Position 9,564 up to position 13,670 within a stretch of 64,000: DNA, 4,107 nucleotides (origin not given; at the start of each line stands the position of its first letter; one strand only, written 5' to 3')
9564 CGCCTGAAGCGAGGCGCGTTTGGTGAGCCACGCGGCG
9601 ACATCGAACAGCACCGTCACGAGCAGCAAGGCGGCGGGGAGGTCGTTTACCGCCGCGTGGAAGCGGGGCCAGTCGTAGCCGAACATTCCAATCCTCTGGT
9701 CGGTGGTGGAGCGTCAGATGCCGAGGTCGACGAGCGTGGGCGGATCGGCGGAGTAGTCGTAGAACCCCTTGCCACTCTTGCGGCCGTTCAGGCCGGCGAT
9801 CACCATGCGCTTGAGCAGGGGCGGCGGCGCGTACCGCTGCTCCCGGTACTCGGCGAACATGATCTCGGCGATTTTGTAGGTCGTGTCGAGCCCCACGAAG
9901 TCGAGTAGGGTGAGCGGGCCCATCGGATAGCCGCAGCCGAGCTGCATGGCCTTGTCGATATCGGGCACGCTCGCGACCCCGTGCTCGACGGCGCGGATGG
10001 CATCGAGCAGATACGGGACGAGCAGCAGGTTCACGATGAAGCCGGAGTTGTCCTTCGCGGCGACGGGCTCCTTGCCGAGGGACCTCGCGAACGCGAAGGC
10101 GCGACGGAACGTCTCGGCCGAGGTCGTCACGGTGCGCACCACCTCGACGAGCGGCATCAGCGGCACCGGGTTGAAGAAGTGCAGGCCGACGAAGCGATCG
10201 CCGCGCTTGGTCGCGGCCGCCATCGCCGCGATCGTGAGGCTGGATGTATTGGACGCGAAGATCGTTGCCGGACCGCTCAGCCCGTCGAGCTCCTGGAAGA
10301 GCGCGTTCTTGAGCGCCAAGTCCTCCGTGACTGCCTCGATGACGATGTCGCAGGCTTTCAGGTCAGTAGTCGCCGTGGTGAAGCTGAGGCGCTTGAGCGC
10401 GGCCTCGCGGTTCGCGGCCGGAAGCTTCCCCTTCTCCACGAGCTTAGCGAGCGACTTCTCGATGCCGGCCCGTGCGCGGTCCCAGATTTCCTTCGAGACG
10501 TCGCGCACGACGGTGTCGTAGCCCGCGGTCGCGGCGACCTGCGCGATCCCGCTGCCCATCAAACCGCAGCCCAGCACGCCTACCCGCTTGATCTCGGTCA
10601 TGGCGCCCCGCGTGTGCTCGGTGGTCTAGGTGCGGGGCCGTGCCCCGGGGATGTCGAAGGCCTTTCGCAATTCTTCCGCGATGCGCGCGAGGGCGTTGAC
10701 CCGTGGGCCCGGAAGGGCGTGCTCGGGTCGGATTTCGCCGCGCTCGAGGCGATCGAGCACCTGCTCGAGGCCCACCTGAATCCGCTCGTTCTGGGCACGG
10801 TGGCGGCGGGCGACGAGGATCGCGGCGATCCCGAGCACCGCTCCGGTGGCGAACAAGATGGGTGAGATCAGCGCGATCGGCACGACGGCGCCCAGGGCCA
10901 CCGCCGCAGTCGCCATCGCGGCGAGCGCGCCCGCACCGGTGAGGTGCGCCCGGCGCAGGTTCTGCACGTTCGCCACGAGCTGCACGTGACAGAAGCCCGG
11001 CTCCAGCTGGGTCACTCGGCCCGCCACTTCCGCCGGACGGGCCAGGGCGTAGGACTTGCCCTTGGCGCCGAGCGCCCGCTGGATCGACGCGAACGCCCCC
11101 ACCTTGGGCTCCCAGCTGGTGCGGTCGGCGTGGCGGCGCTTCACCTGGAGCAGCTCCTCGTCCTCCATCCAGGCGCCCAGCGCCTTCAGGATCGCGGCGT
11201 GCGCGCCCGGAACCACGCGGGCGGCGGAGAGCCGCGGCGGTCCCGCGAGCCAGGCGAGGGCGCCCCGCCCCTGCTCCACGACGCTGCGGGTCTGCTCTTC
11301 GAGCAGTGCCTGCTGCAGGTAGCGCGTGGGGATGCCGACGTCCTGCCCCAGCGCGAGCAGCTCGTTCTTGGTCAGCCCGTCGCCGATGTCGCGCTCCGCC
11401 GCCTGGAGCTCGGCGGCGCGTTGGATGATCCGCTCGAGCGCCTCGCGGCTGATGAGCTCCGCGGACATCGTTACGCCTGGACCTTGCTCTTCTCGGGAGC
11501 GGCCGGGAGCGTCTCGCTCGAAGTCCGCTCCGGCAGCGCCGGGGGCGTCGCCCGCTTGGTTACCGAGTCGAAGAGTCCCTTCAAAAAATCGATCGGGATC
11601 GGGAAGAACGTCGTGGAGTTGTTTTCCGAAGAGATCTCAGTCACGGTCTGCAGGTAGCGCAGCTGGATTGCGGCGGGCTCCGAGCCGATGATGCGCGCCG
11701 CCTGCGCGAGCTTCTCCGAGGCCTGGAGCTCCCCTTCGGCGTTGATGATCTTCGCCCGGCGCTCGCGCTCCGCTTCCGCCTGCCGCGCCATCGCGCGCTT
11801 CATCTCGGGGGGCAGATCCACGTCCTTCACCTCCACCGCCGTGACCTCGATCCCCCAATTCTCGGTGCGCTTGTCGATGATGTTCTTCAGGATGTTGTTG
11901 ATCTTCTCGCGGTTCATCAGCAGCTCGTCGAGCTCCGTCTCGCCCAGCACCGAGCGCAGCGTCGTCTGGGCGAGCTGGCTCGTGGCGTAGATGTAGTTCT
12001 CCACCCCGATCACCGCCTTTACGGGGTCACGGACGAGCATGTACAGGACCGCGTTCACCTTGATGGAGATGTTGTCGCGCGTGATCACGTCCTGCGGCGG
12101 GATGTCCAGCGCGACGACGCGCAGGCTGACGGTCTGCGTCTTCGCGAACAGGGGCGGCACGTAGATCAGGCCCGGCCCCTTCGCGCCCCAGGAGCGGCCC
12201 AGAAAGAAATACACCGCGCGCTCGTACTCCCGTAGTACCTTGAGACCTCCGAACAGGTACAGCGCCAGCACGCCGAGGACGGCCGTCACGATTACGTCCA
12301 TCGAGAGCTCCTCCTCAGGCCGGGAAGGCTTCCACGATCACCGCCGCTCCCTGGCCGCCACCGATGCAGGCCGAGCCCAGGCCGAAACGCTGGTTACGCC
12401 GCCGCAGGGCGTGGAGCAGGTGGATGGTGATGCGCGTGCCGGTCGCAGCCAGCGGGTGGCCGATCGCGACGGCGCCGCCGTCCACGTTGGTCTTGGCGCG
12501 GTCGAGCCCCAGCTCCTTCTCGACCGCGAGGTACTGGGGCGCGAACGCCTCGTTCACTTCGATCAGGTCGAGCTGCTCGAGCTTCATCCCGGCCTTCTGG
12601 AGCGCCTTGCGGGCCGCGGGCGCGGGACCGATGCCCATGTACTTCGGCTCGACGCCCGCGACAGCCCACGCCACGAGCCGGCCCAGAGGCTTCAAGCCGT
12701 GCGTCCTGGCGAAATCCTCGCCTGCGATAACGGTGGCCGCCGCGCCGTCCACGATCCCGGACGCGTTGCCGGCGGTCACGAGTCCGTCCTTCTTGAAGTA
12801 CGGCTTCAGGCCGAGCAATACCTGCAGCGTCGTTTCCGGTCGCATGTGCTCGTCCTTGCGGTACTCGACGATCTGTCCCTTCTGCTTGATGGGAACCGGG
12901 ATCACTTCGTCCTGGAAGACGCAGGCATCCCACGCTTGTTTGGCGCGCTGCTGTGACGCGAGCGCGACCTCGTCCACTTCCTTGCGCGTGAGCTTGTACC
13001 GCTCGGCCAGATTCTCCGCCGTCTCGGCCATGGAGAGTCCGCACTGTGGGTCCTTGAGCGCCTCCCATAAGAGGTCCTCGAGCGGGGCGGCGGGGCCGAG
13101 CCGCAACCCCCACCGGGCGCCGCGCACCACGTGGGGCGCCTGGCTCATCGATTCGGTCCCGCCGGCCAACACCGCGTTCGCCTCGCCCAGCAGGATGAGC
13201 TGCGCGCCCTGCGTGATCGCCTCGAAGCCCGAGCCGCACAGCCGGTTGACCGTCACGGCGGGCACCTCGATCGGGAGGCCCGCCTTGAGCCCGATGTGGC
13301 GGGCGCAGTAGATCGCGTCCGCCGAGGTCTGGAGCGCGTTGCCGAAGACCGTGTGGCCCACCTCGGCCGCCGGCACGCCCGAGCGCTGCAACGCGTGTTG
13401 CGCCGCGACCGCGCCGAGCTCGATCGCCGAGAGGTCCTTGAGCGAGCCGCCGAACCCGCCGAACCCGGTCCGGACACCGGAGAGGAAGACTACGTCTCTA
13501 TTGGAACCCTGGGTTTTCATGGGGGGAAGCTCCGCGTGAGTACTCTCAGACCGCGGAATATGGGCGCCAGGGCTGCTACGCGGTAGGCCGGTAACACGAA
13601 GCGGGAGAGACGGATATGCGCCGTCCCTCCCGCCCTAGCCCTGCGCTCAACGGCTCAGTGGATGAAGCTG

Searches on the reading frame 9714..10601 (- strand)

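Call 30: search_protein_families(library=pfam, proteins=[window:9714-10601:-], max_evalue=0.00001)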
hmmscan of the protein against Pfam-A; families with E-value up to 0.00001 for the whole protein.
window:9714-10601:- (295 aa): 2 families
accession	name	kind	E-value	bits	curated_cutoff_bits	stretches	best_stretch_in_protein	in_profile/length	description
PF02737.24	3HCDH_N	-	8.6e-64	215.2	22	1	7-184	2-179/180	3-hydroxyacyl-CoA dehydrogenase, NAD binding domain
PF00725.27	3HCDH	-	5.8e-36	123.4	22.1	1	187-283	1-97/97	3-hydroxyacyl-CoA dehydrogenase, C-terminal domain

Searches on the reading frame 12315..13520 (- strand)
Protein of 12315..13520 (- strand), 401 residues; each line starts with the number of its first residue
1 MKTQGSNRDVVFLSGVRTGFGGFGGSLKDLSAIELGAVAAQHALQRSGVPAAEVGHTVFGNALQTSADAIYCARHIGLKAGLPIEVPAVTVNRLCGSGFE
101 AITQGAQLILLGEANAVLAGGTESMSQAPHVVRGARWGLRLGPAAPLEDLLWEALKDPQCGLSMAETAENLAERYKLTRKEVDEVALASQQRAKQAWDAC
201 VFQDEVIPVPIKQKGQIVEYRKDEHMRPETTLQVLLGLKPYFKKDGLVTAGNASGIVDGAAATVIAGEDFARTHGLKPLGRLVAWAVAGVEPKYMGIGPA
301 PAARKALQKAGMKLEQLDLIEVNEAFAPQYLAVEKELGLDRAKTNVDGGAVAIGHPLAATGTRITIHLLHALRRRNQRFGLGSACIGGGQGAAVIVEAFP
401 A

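Call 30: search_protein_families(library=pfam, proteins=[window:12315-13520:-], max_evalue=0.00001)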
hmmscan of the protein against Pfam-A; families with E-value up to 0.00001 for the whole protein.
window:12315-13520:- (401 aa): 2 families
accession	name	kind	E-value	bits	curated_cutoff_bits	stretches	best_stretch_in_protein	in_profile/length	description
PF00108.29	Thiolase_N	-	5.4e-79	265.7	26.4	1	10-268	1-259/260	Thiolase, N-terminal domain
PF02803.24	Thiolase_C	-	6.8e-48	161.8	27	1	276-397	1-122/123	Thiolase, C-terminal domain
